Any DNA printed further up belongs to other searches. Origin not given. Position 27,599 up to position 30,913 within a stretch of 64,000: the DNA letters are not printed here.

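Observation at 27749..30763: Single 1004-aa polypeptide containing two complete PilB/GspE secretion-ATPase modules in tandem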

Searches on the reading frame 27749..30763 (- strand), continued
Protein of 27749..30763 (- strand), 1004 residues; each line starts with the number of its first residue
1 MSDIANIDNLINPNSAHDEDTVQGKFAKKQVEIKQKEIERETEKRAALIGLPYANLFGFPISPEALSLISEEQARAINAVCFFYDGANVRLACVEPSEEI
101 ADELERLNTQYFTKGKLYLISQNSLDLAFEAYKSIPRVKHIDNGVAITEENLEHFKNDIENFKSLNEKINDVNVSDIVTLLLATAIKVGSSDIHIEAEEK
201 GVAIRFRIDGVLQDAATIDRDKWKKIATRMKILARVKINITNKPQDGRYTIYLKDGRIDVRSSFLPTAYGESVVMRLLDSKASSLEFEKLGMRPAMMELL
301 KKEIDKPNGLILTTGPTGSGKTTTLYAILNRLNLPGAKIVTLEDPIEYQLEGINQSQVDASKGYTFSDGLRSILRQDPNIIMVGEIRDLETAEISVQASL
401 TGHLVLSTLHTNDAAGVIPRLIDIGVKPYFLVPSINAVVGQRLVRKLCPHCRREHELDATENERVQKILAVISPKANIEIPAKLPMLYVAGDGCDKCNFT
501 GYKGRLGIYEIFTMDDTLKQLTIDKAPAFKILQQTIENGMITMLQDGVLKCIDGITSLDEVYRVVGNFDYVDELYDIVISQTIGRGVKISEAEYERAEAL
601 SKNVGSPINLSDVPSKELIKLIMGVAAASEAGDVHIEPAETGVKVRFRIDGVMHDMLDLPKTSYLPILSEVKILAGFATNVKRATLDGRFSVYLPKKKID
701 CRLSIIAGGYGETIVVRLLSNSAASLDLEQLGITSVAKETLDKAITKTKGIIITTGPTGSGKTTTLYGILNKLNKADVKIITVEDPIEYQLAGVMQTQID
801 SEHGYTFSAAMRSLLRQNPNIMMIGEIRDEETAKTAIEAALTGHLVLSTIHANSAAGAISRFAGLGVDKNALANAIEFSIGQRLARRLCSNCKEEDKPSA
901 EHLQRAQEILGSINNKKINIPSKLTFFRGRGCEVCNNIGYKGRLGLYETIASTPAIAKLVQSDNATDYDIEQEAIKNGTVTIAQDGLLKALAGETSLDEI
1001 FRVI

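Call 19: find_encoding_contigs(protein=P0001, flank=10000, max_places=3)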
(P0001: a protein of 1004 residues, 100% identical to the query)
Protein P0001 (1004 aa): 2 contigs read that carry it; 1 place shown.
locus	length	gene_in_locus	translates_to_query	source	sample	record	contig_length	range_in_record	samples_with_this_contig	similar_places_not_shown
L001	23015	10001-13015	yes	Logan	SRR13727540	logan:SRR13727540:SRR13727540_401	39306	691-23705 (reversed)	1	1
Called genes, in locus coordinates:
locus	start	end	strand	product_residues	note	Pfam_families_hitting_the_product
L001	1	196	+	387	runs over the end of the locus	PF01368:DHH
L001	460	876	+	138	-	PF00011:HSP20, PF17886:ArsA_HSP20 (weak)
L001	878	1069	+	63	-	-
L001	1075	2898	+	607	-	PF12229:PG_binding_4 (weak), PF04294:VanW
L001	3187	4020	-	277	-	PF00753:Lactamase_B, PF12706:Lactamase_B_2 (weak)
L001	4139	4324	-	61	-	-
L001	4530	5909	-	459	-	PF28494:GlyRS_ins_1 (weak), PF00587:tRNA-synt_2b, PF03129:HGTP_anticodon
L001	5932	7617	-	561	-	PF03485:Arg_tRNA_synt_N, PF00750:tRNA-synt_1d, PF05746:DALR_1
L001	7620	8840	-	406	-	PF00579:tRNA-synt_1b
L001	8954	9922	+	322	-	-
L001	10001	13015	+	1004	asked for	PF05157:MshEN (weak), PF00437:T2SSE, PF00225:Kinesin (faint), PF00004:AAA (faint), PF00005:ABC_tran (faint), PF04851:ResIII (faint), PF12775:AAA_7 (faint), PF00437:T2SSE, +6 more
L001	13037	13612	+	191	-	PF01997:Translin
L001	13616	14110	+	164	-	PF00149:Metallophos (weak), PF12850:Metallophos_2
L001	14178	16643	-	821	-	PF00005:ABC_tran (faint), PF02463:SMC_N (faint), PF03193:RsgA_GTPase (faint), PF13191:AAA_16 (faint), PF13401:AAA_22 (faint), PF13476:AAA_23 (faint), PF13481:AAA_25 (faint), PF17755:UvrA_DNA-bind, +4 more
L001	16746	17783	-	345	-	PF13091:PLDc_2, PF00614:PLDc (faint), PF13091:PLDc_2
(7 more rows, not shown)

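Call 20: find_encoding_contigs(protein=P0094, flank=10000, max_places=2)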
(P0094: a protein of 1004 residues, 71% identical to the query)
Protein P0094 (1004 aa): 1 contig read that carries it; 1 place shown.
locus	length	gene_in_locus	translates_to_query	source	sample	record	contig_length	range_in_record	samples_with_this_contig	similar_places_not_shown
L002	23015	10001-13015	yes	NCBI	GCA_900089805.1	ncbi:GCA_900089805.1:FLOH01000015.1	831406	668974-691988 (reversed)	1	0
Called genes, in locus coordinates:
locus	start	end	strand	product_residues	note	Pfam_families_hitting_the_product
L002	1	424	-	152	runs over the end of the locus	-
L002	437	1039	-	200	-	PF00334:NDK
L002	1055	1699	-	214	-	PF13483:Lactamase_B_3, PF12706:Lactamase_B_2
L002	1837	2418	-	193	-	-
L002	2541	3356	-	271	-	PF25281:MBL_MAP1B (weak), PF00753:Lactamase_B, PF23023:Anti-Pycsar_Apyc1 (faint)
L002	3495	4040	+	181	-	-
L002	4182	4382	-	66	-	-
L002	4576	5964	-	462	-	PF28494:GlyRS_ins_1 (faint), PF00587:tRNA-synt_2b, PF03129:HGTP_anticodon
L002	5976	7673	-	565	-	PF03485:Arg_tRNA_synt_N, PF00750:tRNA-synt_1d, PF05746:DALR_1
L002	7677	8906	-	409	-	PF00579:tRNA-synt_1b, PF22421:SYY_C-terminal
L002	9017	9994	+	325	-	-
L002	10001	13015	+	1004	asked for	PF05157:MshEN (weak), PF01935:DUF87 (faint), PF00437:T2SSE, PF03215:Rad17 (faint), PF04851:ResIII (faint), PF16796:Microtub_bd (faint), PF25199:nSTAND_NTPase5 (faint), PF00437:T2SSE, +11 more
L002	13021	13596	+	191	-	PF01997:Translin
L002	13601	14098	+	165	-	PF00149:Metallophos, PF12850:Metallophos_2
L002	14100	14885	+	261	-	PF00459:Inositol_P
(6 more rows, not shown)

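Call 21: find_encoding_contigs(protein=P0076, flank=10000, max_places=2)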
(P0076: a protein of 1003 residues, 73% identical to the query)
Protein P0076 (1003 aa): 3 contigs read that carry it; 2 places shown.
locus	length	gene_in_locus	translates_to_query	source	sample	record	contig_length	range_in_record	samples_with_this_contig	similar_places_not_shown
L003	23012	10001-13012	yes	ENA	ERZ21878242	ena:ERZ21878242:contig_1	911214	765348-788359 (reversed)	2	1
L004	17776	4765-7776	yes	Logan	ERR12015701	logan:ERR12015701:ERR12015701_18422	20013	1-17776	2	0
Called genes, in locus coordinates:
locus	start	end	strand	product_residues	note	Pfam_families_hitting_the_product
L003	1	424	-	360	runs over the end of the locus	PF13207:AAA_17 (weak), PF00406:ADK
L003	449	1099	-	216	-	PF13483:Lactamase_B_3, PF12706:Lactamase_B_2 (weak)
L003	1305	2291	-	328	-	-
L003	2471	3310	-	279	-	PF00753:Lactamase_B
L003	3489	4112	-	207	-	-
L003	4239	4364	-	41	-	-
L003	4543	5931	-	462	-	PF00587:tRNA-synt_2b, PF03129:HGTP_anticodon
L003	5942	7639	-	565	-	PF03485:Arg_tRNA_synt_N, PF00750:tRNA-synt_1d, PF05746:DALR_1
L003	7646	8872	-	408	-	PF00579:tRNA-synt_1b, PF22421:SYY_C-terminal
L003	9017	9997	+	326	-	-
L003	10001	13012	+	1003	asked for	PF05157:MshEN (faint), PF01637:ATPase_2 (faint), PF04851:ResIII (faint), PF00437:T2SSE, PF16796:Microtub_bd (faint), PF00004:AAA (faint), PF00005:ABC_tran (faint), PF00437:T2SSE, +8 more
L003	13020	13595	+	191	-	PF01997:Translin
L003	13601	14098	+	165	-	PF00149:Metallophos, PF12850:Metallophos_2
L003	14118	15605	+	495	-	-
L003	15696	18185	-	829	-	PF00005:ABC_tran (faint), PF02463:SMC_N (faint), PF03193:RsgA_GTPase (faint), PF13191:AAA_16 (faint), PF13476:AAA_23 (faint), PF13481:AAA_25 (faint), PF13555:AAA_29 (faint), PF17755:UvrA_DNA-bind, +3 more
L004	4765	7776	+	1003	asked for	PF05157:MshEN (faint), PF01637:ATPase_2 (faint), PF04851:ResIII (faint), PF00437:T2SSE, PF16796:Microtub_bd (faint), PF00004:AAA (faint), PF00005:ABC_tran (faint), PF00437:T2SSE, +8 more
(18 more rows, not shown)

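Call 22: find_encoding_contigs(protein=P0018, flank=10000, max_places=2)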
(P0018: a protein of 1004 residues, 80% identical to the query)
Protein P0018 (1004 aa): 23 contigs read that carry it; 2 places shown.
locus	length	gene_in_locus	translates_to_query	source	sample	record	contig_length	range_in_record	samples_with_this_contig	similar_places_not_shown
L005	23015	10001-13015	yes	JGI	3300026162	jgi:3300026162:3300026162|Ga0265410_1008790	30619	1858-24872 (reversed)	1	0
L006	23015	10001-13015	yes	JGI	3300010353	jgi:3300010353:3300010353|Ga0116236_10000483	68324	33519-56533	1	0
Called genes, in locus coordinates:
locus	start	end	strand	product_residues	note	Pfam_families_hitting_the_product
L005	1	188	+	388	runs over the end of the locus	PF01368:DHH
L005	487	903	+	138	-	PF17886:ArsA_HSP20 (faint), PF04969:CS (weak), PF00011:HSP20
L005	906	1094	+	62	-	-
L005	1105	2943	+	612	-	PF12229:PG_binding_4, PF04294:VanW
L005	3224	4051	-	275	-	PF00753:Lactamase_B, PF12706:Lactamase_B_2 (weak)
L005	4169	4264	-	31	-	-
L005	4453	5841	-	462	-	PF00587:tRNA-synt_2b, PF03129:HGTP_anticodon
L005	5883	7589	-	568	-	PF03485:Arg_tRNA_synt_N (weak), PF00750:tRNA-synt_1d, PF05746:DALR_1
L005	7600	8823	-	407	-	PF00579:tRNA-synt_1b, PF22421:SYY_C-terminal (weak), PF01479:S4 (faint)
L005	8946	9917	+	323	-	-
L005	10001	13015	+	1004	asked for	PF05157:MshEN (weak), PF04851:ResIII (faint), PF20720:nSTAND3 (faint), PF00437:T2SSE, PF25199:nSTAND_NTPase5 (faint), PF00004:AAA (faint), PF00005:ABC_tran (faint), PF00437:T2SSE, +9 more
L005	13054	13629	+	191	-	PF01997:Translin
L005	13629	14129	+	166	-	PF00149:Metallophos, PF12850:Metallophos_2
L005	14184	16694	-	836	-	PF00005:ABC_tran (faint), PF01637:ATPase_2 (faint), PF02463:SMC_N (faint), PF03193:RsgA_GTPase (faint), PF13191:AAA_16 (faint), PF13476:AAA_23 (faint), PF13481:AAA_25 (faint), PF17755:UvrA_DNA-bind, +7 more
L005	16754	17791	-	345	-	PF13091:PLDc_2, PF00614:PLDc (faint), PF13091:PLDc_2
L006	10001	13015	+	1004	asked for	PF05157:MshEN (weak), PF04851:ResIII (faint), PF20720:nSTAND3 (faint), PF00437:T2SSE, PF25199:nSTAND_NTPase5 (faint), PF00004:AAA (faint), PF00005:ABC_tran (faint), PF00437:T2SSE, +9 more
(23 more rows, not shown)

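Call 27: search_protein_representatives(protein=window:27749-30763:-)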
Query: 1004 residues. Proteins with E-value up to 0.001 (for the whole library): 56832; up to 1e-10: 36023; up to 1e-30: 15931. The best 150 are listed.
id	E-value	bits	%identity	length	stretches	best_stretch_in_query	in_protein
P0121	0.0e+00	1421.4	63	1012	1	18-1004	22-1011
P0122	9.0e-286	966.8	47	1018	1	22-1003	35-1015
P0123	4.5e-275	931.4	42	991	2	37-893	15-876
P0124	1.7e-253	860.0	43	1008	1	35-1003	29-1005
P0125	2.1e-248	843.1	42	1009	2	24-720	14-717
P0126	2.0e-243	826.7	44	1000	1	28-1004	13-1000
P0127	2.2e-232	790.2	43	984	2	32-595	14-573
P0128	2.7e-232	789.9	42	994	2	31-567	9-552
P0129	5.7e-230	782.2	44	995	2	27-569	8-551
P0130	2.6e-221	753.5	41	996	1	31-1004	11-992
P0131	6.2e-218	742.3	40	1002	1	33-1004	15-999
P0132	2.5e-217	740.3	39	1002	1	12-1004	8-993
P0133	5.7e-214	729.2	41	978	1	39-998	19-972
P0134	4.1e-173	594.0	48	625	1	129-741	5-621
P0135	1.7e-165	568.8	51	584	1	20-565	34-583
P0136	2.0e-163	562.0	39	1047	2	169-568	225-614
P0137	7.8e-157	540.1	63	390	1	619-1003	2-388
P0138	7.2e-155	533.6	45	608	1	401-1003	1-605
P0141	6.0e-147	507.4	46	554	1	39-567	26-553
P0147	3.2e-139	481.9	44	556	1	38-565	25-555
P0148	5.0e-138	477.9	42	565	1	23-567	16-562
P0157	1.1e-127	443.7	42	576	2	606-893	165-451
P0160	7.5e-127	440.9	39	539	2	37-455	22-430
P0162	2.0e-126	439.5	43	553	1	35-566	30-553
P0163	3.6e-126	438.7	43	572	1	26-564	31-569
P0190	3.9e-121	422.0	38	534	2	610-1004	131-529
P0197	4.2e-120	418.6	42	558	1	33-567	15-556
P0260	1.1e-112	394.0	48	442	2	530-867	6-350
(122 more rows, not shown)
